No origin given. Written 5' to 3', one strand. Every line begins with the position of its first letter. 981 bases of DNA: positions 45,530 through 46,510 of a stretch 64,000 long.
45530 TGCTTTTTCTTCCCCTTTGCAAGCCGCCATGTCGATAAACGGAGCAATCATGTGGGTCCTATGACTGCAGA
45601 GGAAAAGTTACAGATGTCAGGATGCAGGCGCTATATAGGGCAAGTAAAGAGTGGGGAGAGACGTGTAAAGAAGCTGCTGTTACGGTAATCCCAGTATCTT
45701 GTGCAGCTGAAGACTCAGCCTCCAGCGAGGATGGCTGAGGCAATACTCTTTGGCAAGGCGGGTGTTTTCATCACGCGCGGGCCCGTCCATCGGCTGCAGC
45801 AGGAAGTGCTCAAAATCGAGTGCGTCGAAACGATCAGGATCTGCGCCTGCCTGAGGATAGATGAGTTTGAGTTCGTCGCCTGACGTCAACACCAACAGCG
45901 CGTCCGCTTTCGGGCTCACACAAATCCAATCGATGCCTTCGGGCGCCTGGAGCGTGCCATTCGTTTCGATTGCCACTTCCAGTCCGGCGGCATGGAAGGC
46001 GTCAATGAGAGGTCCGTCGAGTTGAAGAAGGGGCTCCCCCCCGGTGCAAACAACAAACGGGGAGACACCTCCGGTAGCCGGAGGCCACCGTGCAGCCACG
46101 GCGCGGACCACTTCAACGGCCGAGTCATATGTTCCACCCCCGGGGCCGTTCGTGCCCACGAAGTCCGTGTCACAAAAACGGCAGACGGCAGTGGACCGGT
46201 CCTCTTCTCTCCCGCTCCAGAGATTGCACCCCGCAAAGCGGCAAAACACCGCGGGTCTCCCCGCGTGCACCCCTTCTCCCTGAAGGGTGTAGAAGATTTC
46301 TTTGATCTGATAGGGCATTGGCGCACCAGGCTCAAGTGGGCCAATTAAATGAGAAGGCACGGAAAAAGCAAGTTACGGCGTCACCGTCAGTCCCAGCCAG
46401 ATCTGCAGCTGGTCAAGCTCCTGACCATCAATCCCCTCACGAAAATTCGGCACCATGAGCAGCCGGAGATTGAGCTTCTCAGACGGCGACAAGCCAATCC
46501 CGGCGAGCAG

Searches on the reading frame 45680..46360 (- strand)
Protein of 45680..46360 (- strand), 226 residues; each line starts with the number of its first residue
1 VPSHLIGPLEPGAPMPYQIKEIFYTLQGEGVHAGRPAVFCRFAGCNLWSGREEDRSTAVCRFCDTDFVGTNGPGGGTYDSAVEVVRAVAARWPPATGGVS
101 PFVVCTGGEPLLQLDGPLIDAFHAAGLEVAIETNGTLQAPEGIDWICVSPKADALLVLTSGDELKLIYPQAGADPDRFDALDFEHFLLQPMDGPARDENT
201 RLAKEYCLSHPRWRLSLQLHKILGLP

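Call 51: search_protein_families(library=pfam, proteins=[window:45680-46360:-], max_evalue=0.001)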
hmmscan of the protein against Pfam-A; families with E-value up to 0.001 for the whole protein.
window:45680-46360:- (226 aa): 1 family
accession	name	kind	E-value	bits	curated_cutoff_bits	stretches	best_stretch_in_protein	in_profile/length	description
PF04055.27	Radical_SAM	-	2e-05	25.3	29.5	1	60-142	11-93/166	Radical SAM superfamily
